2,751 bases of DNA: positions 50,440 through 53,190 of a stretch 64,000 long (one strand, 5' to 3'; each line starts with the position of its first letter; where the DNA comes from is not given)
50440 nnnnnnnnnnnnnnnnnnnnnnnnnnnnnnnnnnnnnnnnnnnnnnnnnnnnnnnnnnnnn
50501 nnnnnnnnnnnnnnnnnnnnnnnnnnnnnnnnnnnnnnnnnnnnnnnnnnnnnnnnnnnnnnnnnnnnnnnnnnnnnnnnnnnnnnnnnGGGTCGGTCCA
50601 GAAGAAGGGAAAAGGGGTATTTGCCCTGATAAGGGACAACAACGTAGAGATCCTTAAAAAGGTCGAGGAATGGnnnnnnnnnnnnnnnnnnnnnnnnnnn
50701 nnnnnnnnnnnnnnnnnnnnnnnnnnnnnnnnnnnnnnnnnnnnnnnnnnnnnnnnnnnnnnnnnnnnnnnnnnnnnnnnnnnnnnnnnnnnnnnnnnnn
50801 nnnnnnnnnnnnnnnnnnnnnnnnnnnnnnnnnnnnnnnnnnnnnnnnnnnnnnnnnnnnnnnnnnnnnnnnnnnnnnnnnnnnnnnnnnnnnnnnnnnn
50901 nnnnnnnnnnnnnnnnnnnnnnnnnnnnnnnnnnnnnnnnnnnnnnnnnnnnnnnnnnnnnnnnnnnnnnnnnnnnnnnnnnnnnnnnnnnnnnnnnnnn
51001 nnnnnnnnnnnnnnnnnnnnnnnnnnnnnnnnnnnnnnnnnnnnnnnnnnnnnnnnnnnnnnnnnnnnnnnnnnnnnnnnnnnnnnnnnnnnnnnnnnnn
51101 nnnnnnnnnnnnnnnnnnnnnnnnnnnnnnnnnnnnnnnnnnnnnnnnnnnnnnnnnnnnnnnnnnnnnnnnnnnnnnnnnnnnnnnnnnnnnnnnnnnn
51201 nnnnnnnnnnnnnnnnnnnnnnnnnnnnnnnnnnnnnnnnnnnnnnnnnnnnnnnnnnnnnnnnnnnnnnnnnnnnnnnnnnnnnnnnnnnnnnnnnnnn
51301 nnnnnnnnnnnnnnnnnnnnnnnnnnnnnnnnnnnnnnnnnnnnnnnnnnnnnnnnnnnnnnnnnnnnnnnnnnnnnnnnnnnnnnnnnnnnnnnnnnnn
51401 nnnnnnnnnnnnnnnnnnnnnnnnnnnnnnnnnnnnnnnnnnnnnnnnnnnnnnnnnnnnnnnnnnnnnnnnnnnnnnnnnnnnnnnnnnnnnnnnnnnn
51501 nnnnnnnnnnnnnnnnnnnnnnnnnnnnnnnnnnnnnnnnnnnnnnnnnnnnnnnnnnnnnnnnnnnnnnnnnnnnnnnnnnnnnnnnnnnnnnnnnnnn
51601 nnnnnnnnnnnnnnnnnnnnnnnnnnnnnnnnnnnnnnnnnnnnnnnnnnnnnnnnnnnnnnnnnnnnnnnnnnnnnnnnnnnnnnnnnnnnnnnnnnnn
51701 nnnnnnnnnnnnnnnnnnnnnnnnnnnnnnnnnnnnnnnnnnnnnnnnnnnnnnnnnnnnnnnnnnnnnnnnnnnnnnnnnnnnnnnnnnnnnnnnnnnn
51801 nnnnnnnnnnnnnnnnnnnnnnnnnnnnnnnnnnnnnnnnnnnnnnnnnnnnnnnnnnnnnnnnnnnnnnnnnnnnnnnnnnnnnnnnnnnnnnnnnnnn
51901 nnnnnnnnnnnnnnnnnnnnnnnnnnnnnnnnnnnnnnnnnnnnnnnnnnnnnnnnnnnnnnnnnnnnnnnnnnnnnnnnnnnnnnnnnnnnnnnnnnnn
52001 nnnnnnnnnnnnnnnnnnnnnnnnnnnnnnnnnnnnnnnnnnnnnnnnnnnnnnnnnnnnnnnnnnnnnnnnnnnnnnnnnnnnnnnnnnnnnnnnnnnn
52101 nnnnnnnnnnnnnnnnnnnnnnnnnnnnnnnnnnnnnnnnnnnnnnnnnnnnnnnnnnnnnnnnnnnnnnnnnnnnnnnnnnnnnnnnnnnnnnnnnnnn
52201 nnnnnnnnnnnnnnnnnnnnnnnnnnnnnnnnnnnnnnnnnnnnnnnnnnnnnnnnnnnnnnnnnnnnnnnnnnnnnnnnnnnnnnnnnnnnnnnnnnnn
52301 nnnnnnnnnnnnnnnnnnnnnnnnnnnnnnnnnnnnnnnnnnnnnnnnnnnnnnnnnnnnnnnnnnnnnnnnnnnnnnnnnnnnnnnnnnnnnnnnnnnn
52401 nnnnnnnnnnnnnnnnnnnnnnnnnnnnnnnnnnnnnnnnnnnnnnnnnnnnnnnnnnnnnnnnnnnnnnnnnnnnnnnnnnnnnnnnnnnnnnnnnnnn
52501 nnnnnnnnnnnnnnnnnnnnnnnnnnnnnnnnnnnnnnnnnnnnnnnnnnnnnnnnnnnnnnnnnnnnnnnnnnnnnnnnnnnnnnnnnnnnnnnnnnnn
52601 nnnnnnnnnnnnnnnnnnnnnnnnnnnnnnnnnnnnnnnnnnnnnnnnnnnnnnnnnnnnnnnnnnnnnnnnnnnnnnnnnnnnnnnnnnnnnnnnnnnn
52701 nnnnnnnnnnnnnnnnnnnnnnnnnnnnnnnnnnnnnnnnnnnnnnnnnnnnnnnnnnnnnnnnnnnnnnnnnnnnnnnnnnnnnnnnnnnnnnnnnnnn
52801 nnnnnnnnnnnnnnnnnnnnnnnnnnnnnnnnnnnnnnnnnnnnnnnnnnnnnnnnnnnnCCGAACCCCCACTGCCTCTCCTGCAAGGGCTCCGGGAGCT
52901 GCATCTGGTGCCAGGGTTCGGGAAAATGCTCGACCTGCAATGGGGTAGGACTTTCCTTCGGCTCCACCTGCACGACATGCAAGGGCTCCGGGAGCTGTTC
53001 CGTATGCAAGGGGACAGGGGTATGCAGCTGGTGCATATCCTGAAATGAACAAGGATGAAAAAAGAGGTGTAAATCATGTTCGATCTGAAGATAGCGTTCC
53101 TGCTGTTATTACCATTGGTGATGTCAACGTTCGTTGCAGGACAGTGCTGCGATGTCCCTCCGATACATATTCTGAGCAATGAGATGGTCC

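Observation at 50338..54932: Repeat-built coiled-coil/TPR/DnaJ-zinc-finger protein plus a beta-helix ectoprotein, lodged between the two halves of the ATPase locus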

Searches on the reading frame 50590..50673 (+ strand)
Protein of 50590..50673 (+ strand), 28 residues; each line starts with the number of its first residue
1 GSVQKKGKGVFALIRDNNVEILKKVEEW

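Call 95: search_solved_structures(query=window:50590-50673:+, max_evalue=10, show_alignments=5)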
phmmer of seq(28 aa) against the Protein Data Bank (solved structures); distinct sequences matched with E-value up to 10: 5.
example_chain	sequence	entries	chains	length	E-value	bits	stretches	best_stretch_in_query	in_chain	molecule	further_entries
6jbc_A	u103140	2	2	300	0.41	13.8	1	5-24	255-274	Pantoate kinase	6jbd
3gs3_A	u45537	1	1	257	0.93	12.7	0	11-25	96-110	Symplekin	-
4imi_A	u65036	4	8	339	2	11.7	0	11-25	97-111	Symplekin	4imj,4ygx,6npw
7rdr_A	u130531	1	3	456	2.5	11.5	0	14-28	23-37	Circular tendon repeat protein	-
4j29_A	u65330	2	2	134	8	10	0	3-27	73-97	Engineered Protein OR258 | DE NOVO DESIGNED PROTEIN OR258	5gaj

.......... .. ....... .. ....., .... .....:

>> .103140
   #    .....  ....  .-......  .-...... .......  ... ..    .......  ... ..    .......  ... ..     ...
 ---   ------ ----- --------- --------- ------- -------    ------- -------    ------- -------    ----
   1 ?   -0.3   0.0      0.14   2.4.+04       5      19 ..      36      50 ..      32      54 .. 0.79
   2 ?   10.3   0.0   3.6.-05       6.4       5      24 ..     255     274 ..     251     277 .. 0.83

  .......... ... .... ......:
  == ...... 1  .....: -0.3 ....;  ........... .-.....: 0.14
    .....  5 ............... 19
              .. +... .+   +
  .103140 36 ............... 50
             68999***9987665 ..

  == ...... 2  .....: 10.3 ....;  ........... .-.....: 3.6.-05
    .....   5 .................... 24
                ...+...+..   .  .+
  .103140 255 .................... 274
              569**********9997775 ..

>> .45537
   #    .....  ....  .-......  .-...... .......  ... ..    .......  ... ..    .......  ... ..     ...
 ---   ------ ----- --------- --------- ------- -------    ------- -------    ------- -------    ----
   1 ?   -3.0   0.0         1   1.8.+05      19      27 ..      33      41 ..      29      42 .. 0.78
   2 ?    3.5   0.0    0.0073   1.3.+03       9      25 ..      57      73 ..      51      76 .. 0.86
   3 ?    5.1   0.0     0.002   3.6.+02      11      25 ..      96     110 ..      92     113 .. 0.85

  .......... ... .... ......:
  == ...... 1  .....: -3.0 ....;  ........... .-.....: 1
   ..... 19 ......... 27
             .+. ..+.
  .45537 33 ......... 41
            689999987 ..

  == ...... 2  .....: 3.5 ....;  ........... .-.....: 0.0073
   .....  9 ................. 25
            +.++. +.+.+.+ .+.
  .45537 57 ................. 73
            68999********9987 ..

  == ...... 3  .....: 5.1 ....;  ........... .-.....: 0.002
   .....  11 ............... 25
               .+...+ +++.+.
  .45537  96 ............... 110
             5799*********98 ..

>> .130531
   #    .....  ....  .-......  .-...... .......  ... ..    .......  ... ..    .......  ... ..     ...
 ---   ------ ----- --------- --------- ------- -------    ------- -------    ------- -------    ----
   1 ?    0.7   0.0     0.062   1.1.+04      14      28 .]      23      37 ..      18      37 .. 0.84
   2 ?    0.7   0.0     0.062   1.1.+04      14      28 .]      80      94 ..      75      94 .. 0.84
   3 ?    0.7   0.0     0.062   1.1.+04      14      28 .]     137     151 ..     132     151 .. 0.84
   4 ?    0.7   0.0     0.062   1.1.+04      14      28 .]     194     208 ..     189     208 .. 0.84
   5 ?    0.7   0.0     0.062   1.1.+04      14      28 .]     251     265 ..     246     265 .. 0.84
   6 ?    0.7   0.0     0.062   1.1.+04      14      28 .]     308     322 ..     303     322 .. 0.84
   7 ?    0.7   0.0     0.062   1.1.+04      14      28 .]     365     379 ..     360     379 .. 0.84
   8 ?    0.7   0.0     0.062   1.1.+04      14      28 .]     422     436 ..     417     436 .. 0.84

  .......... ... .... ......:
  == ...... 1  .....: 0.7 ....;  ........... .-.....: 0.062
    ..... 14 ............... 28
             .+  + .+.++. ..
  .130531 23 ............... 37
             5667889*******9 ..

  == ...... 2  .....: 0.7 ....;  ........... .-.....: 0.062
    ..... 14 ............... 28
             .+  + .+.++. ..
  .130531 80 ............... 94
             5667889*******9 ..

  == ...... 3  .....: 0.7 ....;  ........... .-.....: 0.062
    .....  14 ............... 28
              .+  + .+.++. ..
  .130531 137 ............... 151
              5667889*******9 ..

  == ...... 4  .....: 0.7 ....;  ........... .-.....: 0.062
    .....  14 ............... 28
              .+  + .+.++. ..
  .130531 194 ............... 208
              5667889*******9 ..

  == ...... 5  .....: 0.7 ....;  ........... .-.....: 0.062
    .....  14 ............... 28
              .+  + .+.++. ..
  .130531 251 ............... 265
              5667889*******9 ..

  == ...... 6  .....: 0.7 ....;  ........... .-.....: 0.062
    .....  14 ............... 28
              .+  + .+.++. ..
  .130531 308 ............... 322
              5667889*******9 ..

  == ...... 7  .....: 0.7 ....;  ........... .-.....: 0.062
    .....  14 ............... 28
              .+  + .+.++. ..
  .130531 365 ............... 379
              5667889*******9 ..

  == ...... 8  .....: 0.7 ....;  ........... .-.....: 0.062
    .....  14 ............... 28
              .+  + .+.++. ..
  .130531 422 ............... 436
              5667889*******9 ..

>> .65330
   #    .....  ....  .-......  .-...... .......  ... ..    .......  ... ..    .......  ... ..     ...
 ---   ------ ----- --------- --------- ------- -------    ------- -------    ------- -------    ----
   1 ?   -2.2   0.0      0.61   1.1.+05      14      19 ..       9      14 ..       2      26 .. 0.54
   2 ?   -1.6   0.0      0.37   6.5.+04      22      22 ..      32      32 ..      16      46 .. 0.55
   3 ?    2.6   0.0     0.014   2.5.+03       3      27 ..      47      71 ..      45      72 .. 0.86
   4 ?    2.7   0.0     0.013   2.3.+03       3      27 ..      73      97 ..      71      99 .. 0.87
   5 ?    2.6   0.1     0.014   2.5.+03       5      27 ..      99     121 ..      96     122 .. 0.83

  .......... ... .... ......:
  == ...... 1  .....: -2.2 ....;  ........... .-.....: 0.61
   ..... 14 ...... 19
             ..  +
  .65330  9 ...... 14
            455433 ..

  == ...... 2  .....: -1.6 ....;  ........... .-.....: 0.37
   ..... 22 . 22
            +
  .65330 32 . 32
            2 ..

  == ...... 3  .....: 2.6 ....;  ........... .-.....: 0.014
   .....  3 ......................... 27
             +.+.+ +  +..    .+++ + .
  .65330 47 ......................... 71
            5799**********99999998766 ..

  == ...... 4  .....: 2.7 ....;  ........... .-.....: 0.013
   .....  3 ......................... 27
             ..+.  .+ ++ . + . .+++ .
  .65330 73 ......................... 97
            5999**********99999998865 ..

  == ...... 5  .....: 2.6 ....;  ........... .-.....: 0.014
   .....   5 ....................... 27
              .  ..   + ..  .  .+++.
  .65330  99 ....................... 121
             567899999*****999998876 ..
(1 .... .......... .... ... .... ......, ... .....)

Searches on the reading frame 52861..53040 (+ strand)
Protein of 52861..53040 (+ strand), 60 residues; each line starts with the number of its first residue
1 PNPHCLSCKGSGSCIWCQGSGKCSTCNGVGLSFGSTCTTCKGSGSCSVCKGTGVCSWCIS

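Call 50: search_protein_families(library=pfam, proteins=[window:52861-53040:+], max_evalue=10)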
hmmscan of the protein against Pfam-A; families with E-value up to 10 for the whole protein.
seq(60 aa): 3 families
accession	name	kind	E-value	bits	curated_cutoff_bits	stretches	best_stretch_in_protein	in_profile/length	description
PF25433.1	DUF7895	-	0.014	16.2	27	3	14-32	5-23/75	Domain of unknown function (DUF7895)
PF17302.8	DUF5351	-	0.02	15.6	27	3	42-53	16-27/29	Family of unknown function (DUF5351)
PF00684.25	DnaJ_CXXCXGXG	-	0.25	12.1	32.7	1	5-44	1-65/65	DnaJ central domain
